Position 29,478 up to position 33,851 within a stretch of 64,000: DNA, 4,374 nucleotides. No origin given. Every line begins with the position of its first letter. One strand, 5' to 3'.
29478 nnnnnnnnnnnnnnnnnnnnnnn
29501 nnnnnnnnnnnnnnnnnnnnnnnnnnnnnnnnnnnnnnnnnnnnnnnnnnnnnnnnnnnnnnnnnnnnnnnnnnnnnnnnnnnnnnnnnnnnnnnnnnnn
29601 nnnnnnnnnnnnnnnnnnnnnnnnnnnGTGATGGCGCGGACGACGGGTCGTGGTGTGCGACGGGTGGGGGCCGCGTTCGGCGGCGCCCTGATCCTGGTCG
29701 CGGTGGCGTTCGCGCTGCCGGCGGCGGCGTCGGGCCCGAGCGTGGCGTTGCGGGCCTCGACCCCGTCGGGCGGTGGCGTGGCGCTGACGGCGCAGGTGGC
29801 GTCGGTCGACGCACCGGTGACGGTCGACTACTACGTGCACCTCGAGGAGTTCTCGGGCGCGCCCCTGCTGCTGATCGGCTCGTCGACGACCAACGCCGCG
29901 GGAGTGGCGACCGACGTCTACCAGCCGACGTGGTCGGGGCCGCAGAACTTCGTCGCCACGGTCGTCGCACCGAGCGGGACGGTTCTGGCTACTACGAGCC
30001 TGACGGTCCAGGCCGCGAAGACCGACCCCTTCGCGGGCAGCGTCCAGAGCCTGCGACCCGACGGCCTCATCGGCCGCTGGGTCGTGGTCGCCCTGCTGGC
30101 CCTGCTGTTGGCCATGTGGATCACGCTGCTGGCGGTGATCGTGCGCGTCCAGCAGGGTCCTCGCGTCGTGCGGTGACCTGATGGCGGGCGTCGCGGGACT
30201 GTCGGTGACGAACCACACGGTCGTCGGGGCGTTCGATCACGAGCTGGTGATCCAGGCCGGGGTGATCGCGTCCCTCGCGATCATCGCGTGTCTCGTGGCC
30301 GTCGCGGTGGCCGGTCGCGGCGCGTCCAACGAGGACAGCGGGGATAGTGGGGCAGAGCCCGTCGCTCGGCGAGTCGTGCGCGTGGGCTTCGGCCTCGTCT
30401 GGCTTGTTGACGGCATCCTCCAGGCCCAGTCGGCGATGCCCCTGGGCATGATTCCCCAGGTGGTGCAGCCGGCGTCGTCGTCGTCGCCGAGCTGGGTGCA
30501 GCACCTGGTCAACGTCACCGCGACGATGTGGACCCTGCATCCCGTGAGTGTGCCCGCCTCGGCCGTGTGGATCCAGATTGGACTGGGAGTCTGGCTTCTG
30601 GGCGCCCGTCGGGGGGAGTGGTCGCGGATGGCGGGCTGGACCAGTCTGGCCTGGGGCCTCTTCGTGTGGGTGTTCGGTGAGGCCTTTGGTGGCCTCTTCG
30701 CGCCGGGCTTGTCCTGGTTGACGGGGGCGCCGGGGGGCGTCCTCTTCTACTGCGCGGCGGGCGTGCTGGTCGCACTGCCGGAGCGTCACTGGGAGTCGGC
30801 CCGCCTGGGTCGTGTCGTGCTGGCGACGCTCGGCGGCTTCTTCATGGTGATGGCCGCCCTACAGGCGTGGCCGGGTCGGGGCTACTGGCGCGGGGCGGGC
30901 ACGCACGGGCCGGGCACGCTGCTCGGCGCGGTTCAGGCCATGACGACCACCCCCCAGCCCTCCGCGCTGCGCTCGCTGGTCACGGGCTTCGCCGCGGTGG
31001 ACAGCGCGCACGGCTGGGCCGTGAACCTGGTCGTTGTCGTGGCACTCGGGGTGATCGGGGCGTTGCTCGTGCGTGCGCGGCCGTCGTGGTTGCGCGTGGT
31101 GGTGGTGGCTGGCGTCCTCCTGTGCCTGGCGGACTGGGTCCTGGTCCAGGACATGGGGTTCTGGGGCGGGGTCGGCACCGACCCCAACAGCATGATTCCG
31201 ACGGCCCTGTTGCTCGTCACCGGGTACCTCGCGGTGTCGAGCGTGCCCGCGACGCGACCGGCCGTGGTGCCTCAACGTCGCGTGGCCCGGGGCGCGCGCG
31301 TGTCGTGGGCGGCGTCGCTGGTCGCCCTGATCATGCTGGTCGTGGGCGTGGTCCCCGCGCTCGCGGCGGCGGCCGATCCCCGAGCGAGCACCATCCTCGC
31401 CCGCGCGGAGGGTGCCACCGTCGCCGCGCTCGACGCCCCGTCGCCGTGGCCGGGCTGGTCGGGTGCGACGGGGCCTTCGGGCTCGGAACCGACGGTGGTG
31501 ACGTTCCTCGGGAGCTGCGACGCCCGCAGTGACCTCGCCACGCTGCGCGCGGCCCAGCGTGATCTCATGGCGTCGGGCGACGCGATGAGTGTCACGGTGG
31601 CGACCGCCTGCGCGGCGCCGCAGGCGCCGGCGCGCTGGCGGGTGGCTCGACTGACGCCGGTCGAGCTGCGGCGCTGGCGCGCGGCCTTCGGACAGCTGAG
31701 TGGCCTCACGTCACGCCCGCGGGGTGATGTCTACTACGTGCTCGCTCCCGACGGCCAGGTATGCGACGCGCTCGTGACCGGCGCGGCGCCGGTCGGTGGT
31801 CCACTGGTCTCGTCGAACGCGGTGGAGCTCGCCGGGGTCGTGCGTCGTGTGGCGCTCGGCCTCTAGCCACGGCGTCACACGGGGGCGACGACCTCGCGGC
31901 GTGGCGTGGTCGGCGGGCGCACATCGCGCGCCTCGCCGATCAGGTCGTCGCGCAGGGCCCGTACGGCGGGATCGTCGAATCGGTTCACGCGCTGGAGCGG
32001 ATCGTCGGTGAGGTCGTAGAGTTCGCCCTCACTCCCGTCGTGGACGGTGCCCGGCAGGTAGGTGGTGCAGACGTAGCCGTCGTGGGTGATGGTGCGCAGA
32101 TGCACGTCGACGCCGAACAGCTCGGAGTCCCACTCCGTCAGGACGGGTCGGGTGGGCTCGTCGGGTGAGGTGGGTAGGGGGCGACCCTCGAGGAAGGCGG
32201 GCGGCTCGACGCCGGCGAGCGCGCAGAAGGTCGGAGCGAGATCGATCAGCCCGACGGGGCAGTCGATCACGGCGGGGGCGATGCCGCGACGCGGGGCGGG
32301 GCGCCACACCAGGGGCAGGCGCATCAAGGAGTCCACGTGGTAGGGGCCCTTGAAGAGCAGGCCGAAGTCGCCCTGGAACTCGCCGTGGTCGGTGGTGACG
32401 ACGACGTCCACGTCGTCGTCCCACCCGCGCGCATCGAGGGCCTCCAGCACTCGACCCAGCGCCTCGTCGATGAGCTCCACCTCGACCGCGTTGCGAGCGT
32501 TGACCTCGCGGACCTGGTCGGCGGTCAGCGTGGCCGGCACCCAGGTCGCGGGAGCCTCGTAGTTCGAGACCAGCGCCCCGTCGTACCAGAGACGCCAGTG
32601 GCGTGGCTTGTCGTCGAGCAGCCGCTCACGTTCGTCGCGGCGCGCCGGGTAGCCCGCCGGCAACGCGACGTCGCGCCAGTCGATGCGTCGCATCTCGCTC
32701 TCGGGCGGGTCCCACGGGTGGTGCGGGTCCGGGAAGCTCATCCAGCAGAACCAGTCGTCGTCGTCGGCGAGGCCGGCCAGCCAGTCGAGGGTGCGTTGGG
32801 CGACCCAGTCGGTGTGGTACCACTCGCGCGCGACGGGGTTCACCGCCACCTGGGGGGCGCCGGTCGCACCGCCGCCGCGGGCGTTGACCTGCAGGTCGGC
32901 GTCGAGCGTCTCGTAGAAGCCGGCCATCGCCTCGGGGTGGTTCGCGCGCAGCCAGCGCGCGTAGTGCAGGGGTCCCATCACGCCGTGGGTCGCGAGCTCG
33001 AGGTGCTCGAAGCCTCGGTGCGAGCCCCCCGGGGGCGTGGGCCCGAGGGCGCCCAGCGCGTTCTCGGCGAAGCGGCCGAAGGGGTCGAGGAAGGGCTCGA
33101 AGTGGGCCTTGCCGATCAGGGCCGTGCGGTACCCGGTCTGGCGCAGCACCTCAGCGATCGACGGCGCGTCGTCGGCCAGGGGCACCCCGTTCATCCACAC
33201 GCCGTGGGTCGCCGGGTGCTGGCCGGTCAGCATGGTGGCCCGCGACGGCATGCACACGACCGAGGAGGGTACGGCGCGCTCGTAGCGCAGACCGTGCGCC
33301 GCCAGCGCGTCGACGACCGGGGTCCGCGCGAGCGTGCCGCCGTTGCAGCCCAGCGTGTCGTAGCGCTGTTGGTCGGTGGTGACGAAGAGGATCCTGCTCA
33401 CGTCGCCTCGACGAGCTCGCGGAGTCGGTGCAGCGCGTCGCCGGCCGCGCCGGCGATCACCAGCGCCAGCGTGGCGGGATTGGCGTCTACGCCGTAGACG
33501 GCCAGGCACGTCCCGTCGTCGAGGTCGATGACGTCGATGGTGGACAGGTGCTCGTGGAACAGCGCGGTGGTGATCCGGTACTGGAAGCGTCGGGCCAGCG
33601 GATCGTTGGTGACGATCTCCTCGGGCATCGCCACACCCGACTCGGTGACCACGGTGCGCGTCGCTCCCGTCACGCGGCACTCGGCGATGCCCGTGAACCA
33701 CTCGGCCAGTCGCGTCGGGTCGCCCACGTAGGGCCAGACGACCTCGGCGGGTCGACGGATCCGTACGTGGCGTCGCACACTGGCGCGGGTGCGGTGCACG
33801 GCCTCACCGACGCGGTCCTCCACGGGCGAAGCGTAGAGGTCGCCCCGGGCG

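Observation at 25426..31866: Candidate new respiratory complex: ACIII-like quinol module wired to three copper proteins instead of c-type cytochromes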

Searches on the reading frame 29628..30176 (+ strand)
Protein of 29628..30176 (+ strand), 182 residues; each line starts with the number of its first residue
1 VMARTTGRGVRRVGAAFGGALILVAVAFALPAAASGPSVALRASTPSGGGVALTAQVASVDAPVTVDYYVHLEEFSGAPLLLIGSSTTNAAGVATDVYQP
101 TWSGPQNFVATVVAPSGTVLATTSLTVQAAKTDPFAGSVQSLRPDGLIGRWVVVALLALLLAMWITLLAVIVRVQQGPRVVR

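Call 7: search_protein_families(library=pfam, proteins=[window:29628-30176:+], max_evalue=0.1)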
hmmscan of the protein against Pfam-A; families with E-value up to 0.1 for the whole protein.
window:29628-30176:+ (182 aa): 0 families

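Call 8: search_protein_families(library=ncbifam, proteins=[window:29628-30176:+], max_evalue=0.1)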
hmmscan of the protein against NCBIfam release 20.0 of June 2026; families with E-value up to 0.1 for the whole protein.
window:29628-30176:+ (182 aa): 0 families

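Call 86: search_solved_structures(query=A4, max_evalue=10)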
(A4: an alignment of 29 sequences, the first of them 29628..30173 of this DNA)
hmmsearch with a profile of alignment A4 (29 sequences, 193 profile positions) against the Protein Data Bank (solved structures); distinct sequences matched with E-value up to 10: 1.
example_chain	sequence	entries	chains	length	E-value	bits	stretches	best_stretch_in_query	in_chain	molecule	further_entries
5dcp_A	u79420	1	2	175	0.029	17.2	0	73-119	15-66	Filamin-B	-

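Call 87: search_protein_families(library=pfam, alignment_id=A4, max_evalue=1)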
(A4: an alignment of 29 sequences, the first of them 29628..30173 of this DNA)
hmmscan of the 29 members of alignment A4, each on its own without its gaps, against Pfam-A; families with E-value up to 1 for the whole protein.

A. member 1, window:29628-30173:+ (182 aa): 0 families

B. families by the number of members that match (of 29 scanned): 21 families
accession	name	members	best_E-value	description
PF02369.22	Big_1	21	1e-06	Bacterial Ig-like domain (group 1)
PF16640.11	Big_3_5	9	0.0029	Bacterial Ig-like domain (group 3)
PF17963.7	Big_9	7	0.001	Bacterial Ig domain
PF11974.14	bMG3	7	0.0071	Bacterial alpha-2-macroglobulin MG3 domain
PF17936.7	Big_6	3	0.0039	Bacterial Ig domain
PF13620.12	CarboxypepD_reg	3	0.0092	Carboxypeptidase regulatory-like domain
PF15756.10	DUF4690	2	0.0024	Small Novel Rich in Cartilage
PF24107.1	DUF7382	2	0.019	Domain of unknown function (DUF7382)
PF17892.7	Cadherin_5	2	0.027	Cadherin-like domain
PF19077.6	Big_13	2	0.029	Bacterial Ig-like domain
PF17789.7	MG4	1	0.0014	Macroglobulin domain MG4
PF09544.15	DUF2381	1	0.0036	Protein of unknown function (DUF2381)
PF18321.7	3HCDH_RFF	1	0.0047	3-hydroxybutyryl-CoA dehydrogenase reduced Rossmann-fold domain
PF24171.1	Fn3-III_PB4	1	0.005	Straight fiber protein PB4 third Fn3-like domain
PF07504.19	FTP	1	0.013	Fungalysin/Thermolysin Propeptide Motif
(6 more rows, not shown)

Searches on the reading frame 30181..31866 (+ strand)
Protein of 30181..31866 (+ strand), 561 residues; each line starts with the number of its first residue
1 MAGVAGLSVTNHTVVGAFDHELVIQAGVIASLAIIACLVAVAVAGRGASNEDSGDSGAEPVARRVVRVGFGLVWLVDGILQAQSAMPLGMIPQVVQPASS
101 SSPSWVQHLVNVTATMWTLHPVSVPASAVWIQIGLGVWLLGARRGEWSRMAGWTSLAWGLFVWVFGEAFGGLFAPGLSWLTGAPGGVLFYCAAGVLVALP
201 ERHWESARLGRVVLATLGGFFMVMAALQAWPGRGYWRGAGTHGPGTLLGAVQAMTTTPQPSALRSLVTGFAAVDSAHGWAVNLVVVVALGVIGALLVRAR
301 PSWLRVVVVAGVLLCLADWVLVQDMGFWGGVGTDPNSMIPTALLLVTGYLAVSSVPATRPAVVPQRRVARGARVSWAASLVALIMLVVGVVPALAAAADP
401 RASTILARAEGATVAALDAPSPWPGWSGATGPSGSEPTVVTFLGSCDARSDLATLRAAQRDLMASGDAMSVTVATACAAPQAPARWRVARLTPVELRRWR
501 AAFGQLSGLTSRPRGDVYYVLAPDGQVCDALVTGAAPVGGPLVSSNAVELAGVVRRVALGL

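Call 7: search_protein_families(library=pfam, proteins=[window:30181-31866:+], max_evalue=0.1)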
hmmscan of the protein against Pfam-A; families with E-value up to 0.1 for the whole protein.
window:30181-31866:+ (561 aa): 0 families

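Call 8: search_protein_families(library=ncbifam, proteins=[window:30181-31866:+], max_evalue=0.1)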
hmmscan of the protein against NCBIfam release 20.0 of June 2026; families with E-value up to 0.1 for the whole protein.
window:30181-31866:+ (561 aa): 0 families

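Call 29: find_homologous_proteins(query=window:30181-31866:+, region=40-400)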
Query window:30181-31866:+, residues 40-400 (361 aa): 4634 proteins with E <= 0.001 among 8000 candidates; the best 120 are listed.
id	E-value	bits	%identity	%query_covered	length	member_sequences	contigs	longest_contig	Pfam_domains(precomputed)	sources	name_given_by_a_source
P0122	3.9e-225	765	100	100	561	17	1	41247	-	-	-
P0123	2.4e-182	625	82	100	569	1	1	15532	-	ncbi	ncbi:MAG: hypothetical protein ACP5PB_08130 [Acidimicrobiales bacterium]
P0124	8.0e-177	606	82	96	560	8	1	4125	-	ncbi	-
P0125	1.2e-176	606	80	100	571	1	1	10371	-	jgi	jgi:hypothetical protein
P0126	2.5e-166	572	74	100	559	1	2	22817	-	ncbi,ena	-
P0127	1.2e-125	438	58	98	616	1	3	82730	PF02630.21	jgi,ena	jgi:cytochrome oxidase Cu insertion factor (SCO1/SenC/PrrC family)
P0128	3.7e-125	436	63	90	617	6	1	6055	PF02630.21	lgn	-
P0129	2.2e-124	434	63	86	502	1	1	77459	-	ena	-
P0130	5.3e-124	433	57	98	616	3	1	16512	PF02630.21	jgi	jgi:cytochrome oxidase Cu insertion factor (SCO1/SenC/PrrC family)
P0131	5.6e-124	433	64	84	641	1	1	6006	PF02630.21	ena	-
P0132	3.2e-123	430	64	85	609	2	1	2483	PF02630.21,PF00578.28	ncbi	-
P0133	4.9e-123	429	60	90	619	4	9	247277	PF02630.21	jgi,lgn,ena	jgi:cytochrome oxidase Cu insertion factor (SCO1/SenC/PrrC family)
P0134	5.4e-123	429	62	89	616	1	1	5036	PF02630.21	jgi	jgi:cytochrome oxidase Cu insertion factor (SCO1/SenC/PrrC family)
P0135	7.4e-123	429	66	83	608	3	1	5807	PF02630.21,PF00578.28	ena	-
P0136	9.2e-123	429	61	94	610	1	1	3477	PF02630.21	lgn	-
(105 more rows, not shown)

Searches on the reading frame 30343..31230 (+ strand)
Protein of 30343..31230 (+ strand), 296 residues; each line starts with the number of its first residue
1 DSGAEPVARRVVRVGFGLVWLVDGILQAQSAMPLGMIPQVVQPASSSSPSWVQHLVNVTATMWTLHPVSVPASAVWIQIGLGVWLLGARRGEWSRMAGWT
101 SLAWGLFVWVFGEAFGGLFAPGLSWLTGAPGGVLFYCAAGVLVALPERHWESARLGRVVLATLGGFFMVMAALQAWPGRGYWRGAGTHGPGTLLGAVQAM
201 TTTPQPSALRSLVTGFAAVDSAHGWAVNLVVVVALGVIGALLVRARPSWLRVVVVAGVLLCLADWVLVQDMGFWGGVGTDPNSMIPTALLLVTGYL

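Call 54: search_solved_structures(query=A3, max_evalue=10)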
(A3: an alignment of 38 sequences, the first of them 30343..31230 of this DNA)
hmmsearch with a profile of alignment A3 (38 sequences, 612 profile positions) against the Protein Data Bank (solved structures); distinct sequences matched with E-value up to 10: 32.
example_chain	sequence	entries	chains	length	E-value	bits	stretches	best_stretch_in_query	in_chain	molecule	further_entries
4wbj_A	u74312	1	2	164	1.7e-09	40.4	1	444-592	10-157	Blr1131 protein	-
4wbr_D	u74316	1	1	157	3.1e-09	39.5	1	446-592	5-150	Blr1131 protein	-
4hde_A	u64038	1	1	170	1.2e-08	37.5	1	445-580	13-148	SCO1/SenC family lipoprotein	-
4txo_D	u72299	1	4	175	1.7e-08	37.1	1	442-592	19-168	Blr1131 protein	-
1xzo_A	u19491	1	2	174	8.7e-08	34.7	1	440-580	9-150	Hypothetical protein ypmQ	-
1on4_A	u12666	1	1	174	1e-07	34.5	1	441-580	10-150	Sco1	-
3me7_A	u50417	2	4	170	0.00024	23.4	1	443-578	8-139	Putative uncharacterized protein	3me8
2k6v_A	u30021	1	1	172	0.0008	21.6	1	455-594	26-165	Putative cytochrome c oxidase assembly protein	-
2ywn_A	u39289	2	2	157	0.00082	21.6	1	443-585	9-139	Peroxiredoxin-like protein | Peroxiredoxin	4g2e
2ls5_A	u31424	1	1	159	0.03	16.4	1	443-487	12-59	Uncharacterized protein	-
6n5u_A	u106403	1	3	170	0.051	15.7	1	444-575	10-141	Protein SCO1 homolog 1, mitochondrial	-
3c71_A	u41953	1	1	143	0.066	15.3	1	443-515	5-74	Thiol-disulfide oxidoreductase resA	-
3kcm_A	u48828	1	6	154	0.084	14.9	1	441-508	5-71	Thioredoxin family protein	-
3c73_A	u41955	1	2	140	0.17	13.9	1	444-515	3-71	Thiol-disulfide oxidoreductase resA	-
2h1b_A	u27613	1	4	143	0.18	13.8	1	443-515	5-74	Thiol-disulfide oxidoreductase resA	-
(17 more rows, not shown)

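Call 59: predict_structure(alignment_id=A3)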
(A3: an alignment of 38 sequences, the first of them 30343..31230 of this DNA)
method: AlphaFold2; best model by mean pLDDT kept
length: 296 residues; sequences in the alignment: 38
mean_pLDDT: 87.5   pTM: 0.87
mean pLDDT of the five models: 87.5, 87.3, 86.5, 86.5, 85.2
residues with pLDDT >= 90: 170; 70-90: 95; 50-70: 26; < 50: 5
segments of 3 or more residues with pLDDT < 50: none
pLDDT, mean of each block of 10 residues (from residue 1): 83 96 86 74 87 93 91 94 97 97 95 84 77 90 96 95 96 80 55 79 84 90 89 97 95 97 87 57 89 97
secondary structure, 60 per line:
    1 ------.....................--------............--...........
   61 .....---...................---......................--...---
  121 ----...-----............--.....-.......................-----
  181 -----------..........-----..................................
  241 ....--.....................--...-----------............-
elements in order: H7-27 H36-47 H50-65 H69-87 H91-112 H133-144 H147-151 H153-175 H192-201 H207-244 H247-267 H284-295

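Call 63: fold_search(model_id=the predicted structure, library=pdb)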
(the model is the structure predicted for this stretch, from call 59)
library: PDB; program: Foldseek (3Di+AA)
matches with E <= 10: 59; with E <= 0.001: 0
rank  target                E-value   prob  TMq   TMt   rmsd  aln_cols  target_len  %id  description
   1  9h9e_B                4.0e-01  0.99  0.30  0.62   6.9       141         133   13  Cryo-EM structure of the human GABAA receptor alpha1 subunit in complex with the assembly factor NACHO/TMEM35A (released 2024-12-04)
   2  4oaa_A                7.0e-01  0.10  0.16  0.14  16.8       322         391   10  Crystal structure of E. coli lactose permease G46W,G262W bound to sugar (released 2014-01-29)
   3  6d0k_B                8.3e-01  0.06  0.13  0.12  18.8       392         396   12  Crystal structure of a CLC-type fluoride/proton antiporter, E118Q mutant (released 2018-07-04)
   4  7f53_R                8.3e-01  0.05  0.12  0.13  22.2       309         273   13  Cryo-EM structure of a-MSH-MC4R-Gs_Nb35 complex (released 2021-11-03)
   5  9iqg_B                1.4e+00  0.07  0.17  0.11  25.8       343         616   11  Cryo-EM structure of MsRv1273c/72c from Mycobacterium smegmatis in the ATP|ADP+Vi-bound Occ (Vi) state (released 2025-05-14)
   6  6d0j_B                1.6e+00  0.05  0.16  0.13  18.6       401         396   11  Crystal structure of a CLC-type fluoride/proton antiporter (released 2018-07-04)
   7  3dby_L                2.0e+00  0.21  0.32  0.35   8.7       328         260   10  Crystal structure of uncharacterized protein from Bacillus cereus G9241 (CSAP Target) (released 2008-07-29)
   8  3d19_A                2.2e+00  0.35  0.40  0.43   8.1       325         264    9  Crystal structure of a conserved metalloprotein from Bacillus cereus (released 2008-07-08)
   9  3dby_A                2.4e+00  0.20  0.33  0.36   8.8       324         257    9  Crystal structure of uncharacterized protein from Bacillus cereus G9241 (CSAP Target) (released 2008-07-29)
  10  3d19_D                2.4e+00  0.20  0.32  0.35  12.0       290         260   10  Crystal structure of a conserved metalloprotein from Bacillus cereus (released 2008-07-08)
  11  3dby_M                3.2e+00  0.14  0.31  0.33   9.8       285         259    9  Crystal structure of uncharacterized protein from Bacillus cereus G9241 (CSAP Target) (released 2008-07-29)
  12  8ipq_A                3.2e+00  0.04  0.15  0.11  25.2       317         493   14  Cryo-EM structure of heme transporter CydDC from Mycobacterium smegmatis in the inward facing apo state (released 2023-06-14)
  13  7uni_C                3.4e+00  0.04  0.14  0.16  18.1       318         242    8  De novo designed chlorophyll dimer protein with Zn pheophorbide a methyl ester, SP2-ZnPPaM (released 2023-04-19)
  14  1u4q_B                3.4e+00  0.03  0.12  0.12  27.2       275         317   10  Crystal Structure of Repeats 15, 16 and 17 of Chicken Brain Alpha Spectrin (released 2004-10-19)
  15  3dby_D                3.7e+00  0.20  0.35  0.38   8.6       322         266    8  Crystal structure of uncharacterized protein from Bacillus cereus G9241 (CSAP Target) (released 2008-07-29)
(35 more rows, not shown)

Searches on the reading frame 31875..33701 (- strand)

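Call 66: search_protein_families(library=pfam, proteins=[window:31875-33701:-], max_evalue=0.01)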
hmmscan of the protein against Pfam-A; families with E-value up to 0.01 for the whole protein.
window:31875-33701:- (608 aa): 3 families
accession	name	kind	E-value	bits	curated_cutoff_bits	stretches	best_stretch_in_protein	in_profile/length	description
PF00884.28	Sulfatase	-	7.7e-35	121.1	25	1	104-498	3-301/301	Sulfatase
PF01663.27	Phosphodiest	-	6.2e-11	42.9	23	2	107-173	4-67/342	Type I phosphodiesterase / nucleotide pyrophosphatase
PF16347.10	SGSH_C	-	3.2e-05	24.6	29.3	1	457-589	13-146/154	N-sulphoglucosamine sulphohydrolase, C-terminal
